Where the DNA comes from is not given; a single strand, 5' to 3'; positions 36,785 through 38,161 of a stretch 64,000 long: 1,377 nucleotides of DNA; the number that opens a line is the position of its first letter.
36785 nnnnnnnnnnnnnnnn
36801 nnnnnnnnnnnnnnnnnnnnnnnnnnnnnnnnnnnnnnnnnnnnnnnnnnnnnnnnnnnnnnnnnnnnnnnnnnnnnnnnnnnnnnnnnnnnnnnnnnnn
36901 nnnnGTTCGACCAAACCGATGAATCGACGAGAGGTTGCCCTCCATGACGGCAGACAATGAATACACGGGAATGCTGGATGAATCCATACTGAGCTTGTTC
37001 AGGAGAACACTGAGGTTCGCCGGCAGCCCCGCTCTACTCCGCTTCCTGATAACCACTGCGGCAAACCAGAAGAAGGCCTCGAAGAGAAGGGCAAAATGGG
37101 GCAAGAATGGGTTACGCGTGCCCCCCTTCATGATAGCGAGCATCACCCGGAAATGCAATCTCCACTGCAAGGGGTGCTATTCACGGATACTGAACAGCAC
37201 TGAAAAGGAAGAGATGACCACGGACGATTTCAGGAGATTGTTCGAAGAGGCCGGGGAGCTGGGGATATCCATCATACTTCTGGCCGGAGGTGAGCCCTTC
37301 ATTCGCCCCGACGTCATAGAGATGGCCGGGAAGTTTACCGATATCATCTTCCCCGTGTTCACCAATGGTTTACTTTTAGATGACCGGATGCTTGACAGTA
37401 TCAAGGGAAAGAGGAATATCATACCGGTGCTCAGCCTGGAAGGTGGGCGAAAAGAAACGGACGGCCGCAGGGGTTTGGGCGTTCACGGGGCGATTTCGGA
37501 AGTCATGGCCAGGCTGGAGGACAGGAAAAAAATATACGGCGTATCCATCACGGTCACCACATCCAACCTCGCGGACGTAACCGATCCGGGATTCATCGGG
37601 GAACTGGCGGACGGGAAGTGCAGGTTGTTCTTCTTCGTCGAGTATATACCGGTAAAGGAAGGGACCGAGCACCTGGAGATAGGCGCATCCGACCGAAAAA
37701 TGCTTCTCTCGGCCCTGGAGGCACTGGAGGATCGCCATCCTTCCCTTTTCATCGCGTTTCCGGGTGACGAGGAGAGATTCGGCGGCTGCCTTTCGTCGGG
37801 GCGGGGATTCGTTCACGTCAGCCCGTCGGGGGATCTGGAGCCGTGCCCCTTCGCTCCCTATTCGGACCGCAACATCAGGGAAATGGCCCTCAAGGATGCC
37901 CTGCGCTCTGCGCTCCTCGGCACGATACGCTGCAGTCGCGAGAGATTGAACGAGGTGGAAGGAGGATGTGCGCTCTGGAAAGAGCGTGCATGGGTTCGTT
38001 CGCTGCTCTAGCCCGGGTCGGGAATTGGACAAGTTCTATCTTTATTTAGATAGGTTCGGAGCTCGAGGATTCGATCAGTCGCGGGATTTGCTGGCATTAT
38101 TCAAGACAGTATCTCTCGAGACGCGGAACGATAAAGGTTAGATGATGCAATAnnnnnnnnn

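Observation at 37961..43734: Bacterial-type Pnkp/Hen1 RNA-repair cassette on an AT-rich island inserted at the 3' end of a radical SAM gene, bounded by 36-nt perfect direct repeats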

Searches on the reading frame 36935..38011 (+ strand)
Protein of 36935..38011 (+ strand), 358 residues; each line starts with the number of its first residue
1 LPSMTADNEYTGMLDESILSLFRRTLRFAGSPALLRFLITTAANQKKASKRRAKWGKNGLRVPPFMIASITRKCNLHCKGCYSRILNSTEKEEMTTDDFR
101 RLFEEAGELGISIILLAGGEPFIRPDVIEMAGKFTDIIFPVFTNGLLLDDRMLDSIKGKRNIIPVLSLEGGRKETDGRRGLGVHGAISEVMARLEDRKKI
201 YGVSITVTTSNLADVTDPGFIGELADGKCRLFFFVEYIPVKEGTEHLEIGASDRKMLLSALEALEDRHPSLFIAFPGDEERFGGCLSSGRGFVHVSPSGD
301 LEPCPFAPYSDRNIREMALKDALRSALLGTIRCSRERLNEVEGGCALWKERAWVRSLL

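Call 7: search_protein_families(library=pfam, proteins=[window:36935-38011:+])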
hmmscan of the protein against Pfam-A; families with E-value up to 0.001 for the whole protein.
window:36935-38011:+ (358 aa): 2 families
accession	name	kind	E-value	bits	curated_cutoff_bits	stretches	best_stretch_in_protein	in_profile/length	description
PF04055.27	Radical_SAM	-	6e-14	53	29.5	1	69-198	2-137/166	Radical SAM superfamily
PF13353.11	Fer4_12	-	2.6e-06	28.2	22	1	71-125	12-67/137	4Fe-4S single cluster domain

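Call 11: find_related_loci(query=window:36935-38011:+, collection=genome_contigs, flank=10000)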
Query window:36935-38011:+ (358 aa) in genome_contigs; peptide patterns used: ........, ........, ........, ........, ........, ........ (x = any residue, [..] = any of these).
65 stretches matched a pattern; 1 encode a relative of the query (tblastn E <= 1e-3); 1 distinct loci.
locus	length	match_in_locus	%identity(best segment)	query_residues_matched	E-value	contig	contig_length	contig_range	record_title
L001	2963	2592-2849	34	67-150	4e-11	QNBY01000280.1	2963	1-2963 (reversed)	MAG: Planctomycetota bacterium isolate B143_G9 B143_Guay9_scaffold_83591, whole genome shotgun sequence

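Call 15: find_encoding_contigs(protein=window:36944-38011:+, flank=10000, max_places=10)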
Protein window:36944-38011:+ (355 aa): 15 contigs read that carry it; 10 places shown.
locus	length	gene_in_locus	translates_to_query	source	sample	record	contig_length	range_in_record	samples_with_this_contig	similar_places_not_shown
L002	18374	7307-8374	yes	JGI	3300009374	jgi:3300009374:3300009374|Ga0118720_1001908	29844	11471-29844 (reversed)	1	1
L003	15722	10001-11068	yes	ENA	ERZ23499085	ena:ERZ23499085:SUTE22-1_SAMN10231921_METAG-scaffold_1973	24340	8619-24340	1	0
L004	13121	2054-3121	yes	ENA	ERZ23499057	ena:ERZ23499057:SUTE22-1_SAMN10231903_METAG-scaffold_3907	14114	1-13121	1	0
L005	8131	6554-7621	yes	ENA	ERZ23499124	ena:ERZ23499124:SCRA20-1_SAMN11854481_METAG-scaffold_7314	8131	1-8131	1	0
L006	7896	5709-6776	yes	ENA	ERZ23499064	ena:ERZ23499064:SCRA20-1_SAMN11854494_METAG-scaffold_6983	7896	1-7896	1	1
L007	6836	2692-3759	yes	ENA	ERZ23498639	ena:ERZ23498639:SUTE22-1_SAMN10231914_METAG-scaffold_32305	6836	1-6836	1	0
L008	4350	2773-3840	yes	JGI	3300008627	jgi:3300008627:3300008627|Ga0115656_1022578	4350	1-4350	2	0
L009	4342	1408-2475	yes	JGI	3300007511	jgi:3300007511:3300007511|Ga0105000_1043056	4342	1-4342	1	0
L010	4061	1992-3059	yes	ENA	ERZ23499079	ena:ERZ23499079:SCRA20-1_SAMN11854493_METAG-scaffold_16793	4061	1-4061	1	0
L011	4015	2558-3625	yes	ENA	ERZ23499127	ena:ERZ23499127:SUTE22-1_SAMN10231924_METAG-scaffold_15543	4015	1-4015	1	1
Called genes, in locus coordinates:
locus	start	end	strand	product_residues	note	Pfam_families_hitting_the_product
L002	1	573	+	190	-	?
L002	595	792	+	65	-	-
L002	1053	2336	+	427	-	PF01964:ThiC_Rad_SAM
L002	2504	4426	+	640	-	PF07690:MFS_1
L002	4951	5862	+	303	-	PF13349:DUF4097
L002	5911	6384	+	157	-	PF03551:PadR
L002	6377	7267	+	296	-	PF22564:HAAS (weak), PF13796:Sensor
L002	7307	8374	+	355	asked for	PF13353:Fer4_12 (weak), PF04055:Radical_SAM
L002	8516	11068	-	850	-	PF08433:KTI12 (weak), PF13671:AAA_33, PF00149:Metallophos, PF16542:PNKP_ligase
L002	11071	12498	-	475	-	PF12623:Hen1_L, PF13489:Methyltransf_23, PF08242:Methyltransf_12, PF13649:Methyltransf_25 (weak)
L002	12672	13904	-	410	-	PF01637:ATPase_2 (weak), PF13173:AAA_14, PF13635:DUF4143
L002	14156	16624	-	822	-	PF02687:FtsX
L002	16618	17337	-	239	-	PF02463:SMC_N (faint), PF00005:ABC_tran, PF13304:AAA_21 (faint)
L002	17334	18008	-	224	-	PF00440:TetR_N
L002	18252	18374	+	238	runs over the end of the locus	PF01909:NTP_transf_2 (weak), PF18765:Polbeta (faint)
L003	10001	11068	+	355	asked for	PF13353:Fer4_12 (weak), PF04055:Radical_SAM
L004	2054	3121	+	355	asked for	PF13353:Fer4_12 (weak), PF04055:Radical_SAM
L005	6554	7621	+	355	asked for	PF13353:Fer4_12 (weak), PF04055:Radical_SAM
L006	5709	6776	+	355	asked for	PF13353:Fer4_12 (weak), PF04055:Radical_SAM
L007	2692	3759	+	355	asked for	PF13353:Fer4_12 (weak), PF04055:Radical_SAM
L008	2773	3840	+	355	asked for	PF13353:Fer4_12 (weak), PF04055:Radical_SAM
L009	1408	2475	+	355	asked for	PF13353:Fer4_12 (weak), PF04055:Radical_SAM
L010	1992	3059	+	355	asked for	PF13353:Fer4_12 (weak), PF04055:Radical_SAM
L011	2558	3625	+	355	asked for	PF13353:Fer4_12 (weak), PF04055:Radical_SAM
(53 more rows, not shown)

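Call 18: find_homologous_proteins(query=window:36944-38011:+, max_evalue=1e-20)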
Query window:36944-38011:+ (355 aa): 5001 proteins with E <= 1e-20 among 8000 candidates; the best 120 are listed.
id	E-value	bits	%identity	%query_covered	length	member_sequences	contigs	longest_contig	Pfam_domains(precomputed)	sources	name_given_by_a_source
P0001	3.2e-236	801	100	100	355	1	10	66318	PF04055.28,PF13353.12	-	-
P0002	1.0e-186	638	80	100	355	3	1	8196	PF04055.28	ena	-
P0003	9.4e-184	629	79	100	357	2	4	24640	PF04055.28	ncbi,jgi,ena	-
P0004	1.1e-131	457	56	100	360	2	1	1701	PF04055.28,PF13353.12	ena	-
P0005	1.2e-124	434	53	100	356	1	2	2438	PF04055.28,PF13353.12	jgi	-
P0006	2.2e-120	420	52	97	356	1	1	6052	PF04055.28,PF13353.12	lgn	-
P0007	6.4e-120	419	52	100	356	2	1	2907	PF04055.28,PF13353.12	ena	-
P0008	1.0e-119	418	54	97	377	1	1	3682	PF04055.28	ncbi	-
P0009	4.8e-119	416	51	100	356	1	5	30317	PF04055.28,PF13353.12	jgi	-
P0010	3.8e-118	413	51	100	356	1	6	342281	PF04055.28,PF13353.12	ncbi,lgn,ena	-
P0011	4.7e-118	412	51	100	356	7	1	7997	PF04055.28,PF13353.12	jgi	jgi:MoaA/NifB/PqqE/SkfB family radical SAM enzyme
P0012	7.3e-118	412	52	100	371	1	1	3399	PF04055.28,PF13353.12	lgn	-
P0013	7.4e-118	412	53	98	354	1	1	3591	PF04055.28,PF13353.12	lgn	-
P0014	7.5e-118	412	53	97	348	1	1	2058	PF04055.28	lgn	-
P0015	9.2e-118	411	51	97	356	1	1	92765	PF04055.28,PF13353.12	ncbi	-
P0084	3.3e-111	390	49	100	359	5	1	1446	PF04055.28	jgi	jgi:MoaA/NifB/PqqE/SkfB family radical SAM enzyme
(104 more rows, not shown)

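Call 20: find_encoding_contigs(protein=P0003, flank=10000, max_places=6)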
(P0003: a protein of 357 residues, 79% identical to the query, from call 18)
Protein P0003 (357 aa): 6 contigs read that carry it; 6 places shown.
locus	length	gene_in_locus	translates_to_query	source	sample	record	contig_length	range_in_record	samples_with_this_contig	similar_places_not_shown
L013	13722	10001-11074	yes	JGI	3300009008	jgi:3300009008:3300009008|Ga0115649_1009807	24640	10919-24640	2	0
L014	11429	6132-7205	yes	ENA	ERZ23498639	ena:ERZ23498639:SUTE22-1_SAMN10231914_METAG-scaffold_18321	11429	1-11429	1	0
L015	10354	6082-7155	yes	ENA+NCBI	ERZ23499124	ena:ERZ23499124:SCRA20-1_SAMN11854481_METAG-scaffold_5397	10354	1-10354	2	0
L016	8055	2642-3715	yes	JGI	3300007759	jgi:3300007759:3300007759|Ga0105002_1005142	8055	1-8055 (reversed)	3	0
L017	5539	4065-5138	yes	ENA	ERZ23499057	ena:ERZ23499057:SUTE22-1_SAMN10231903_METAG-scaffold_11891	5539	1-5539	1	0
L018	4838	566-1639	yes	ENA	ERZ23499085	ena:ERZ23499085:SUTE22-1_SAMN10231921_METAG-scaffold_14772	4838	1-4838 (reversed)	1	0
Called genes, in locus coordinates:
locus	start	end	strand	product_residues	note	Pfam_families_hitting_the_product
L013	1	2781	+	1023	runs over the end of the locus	PF05345:He_PIG (faint), PF27237:AF_1625_C, PF17963:Big_9 (faint), PF18911:PKD_4 (faint), PF24908:Ig_SIBA-E_2nd (faint), PF00801:PKD (weak)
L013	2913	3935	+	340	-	-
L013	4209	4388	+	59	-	-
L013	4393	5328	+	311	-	PF13349:DUF4097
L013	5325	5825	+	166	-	PF03551:PadR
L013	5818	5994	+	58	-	-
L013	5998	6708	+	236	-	PF13796:Sensor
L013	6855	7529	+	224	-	PF02463:SMC_N (faint), PF13175:AAA_15 (faint), PF00005:ABC_tran, PF13304:AAA_21 (faint)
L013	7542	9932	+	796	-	PF02687:FtsX, PF12704:MacB_PCD, PF02687:FtsX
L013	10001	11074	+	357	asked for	PF04055:Radical_SAM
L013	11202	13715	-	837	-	PF13671:AAA_33, PF00149:Metallophos, PF16542:PNKP_ligase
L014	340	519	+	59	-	-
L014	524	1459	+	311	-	PF13349:DUF4097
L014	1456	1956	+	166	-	PF03551:PadR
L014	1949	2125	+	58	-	-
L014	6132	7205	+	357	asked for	PF04055:Radical_SAM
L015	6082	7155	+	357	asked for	PF04055:Radical_SAM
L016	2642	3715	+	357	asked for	PF04055:Radical_SAM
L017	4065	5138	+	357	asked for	PF04055:Radical_SAM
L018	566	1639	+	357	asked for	PF04055:Radical_SAM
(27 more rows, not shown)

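Call 21: find_encoding_contigs(protein=P0002, flank=10000, max_places=6)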
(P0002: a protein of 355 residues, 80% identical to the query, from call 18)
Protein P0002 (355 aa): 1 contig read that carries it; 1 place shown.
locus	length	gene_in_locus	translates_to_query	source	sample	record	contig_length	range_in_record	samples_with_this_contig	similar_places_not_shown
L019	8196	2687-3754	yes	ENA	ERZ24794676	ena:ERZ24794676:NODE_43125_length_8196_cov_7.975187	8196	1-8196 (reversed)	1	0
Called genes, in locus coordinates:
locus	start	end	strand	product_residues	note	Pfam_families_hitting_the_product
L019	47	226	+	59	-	-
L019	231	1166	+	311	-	PF13349:DUF4097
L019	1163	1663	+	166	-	PF03551:PadR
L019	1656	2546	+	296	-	PF13796:Sensor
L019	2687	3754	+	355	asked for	PF04055:Radical_SAM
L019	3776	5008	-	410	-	PF01637:ATPase_2 (faint), PF13173:AAA_14, PF13635:DUF4143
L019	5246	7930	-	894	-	PF03030:H_PPase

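Call 45: search_protein_families(library=padloc, proteins=[window:36944-38011:+], max_evalue=0.01)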
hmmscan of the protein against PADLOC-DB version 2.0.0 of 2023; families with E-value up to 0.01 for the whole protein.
window:36944-38011:+ (355 aa): 2 families
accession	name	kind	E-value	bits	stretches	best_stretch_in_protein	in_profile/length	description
PDLC02903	pVip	-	4e-13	47.4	1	67-206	6-147/257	Viperins not associated with kinases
PDLC02904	pVip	-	3.4e-10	37.9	1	67-202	9-143/262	Viperins associated with kinases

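Call 46: search_protein_families(library=ncbifam, proteins=[window:36944-38011:+], max_evalue=0.001)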
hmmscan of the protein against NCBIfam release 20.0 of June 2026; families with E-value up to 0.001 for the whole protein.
window:36944-38011:+ (355 aa): 52 families (the best 25 are shown)
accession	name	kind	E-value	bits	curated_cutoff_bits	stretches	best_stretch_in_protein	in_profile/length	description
TIGR04545.1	rSAM_ahbD_hemeb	equivalog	8.9e-21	74.7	500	1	66-214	5-157/339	heme b synthase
TIGR04054.1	rSAM_NirJ1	equivalog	2.1e-18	66.1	650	1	60-212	35-190/387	putative heme d1 biosynthesis radical SAM protein NirJ1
TIGR04053.2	TIGR04053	equivalog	5.4e-18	65.4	395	1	61-263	8-215/366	TIGR04053 family radical SAM/SPASM domain-containing protein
TIGR04051.1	rSAM_NirJ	equivalog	6.7e-18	64.8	515.45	1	61-212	2-156/354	heme d1 biosynthesis radical SAM protein NirJ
TIGR04546.1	rSAM_ahbC_deAc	equivalog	1.8e-17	63.3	650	1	61-212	39-193/390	12,18-didecarboxysiroheme deacetylase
TIGR04055.1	rSAM_NirJ2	equivalog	7.8e-16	58.5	500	1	67-207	6-149/326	putative heme d1 biosynthesis radical SAM protein NirJ2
TIGR04347.1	pseudo_SAM_Halo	equivalog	8.6e-16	58.2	525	1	59-235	36-215/390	TIGR04347 family pseudo-SAM/SPASM protein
TIGR04317.1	W_rSAM_matur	equivalog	2.1e-15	56.7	380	1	66-199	9-144/349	tungsten cofactor oxidoreductase radical SAM maturase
TIGR03962.1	mycofact_rSAM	equivalog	1.1e-14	54.3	265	1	54-304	5-262/339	mycofactocin radical SAM maturase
TIGR02109.1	PQQ_syn_pqqE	equivalog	1.5e-14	53.7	381.35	1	58-154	4-102/358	pyrroloquinoline quinone biosynthesis protein PqqE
TIGR04250.1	SCM_rSAM_ScmE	equivalog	3.9e-14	52.3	400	1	64-213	6-159/358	SynChlorMet cassette radical SAM/SPASM protein ScmE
TIGR02668.1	moaA_archaeal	equivalog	5.4e-14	51.9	325.25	1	66-148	15-100/303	GTP 3',8-cyclase MoaA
NF050035.1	rSAM_WgK_link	exception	6e-14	51.8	650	1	60-153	8-104/367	radical SAM/SPASM peptide maturase WgkB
NF001199.0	PRK00164.2-1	equivalog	2.4e-13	49.9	231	1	66-148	17-102/308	GTP 3',8-cyclase MoaA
NF049973.1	radical_Rv1681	equivalog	4.9e-12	45.4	380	1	70-154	81-166/326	Rv1681 family radical SAM protein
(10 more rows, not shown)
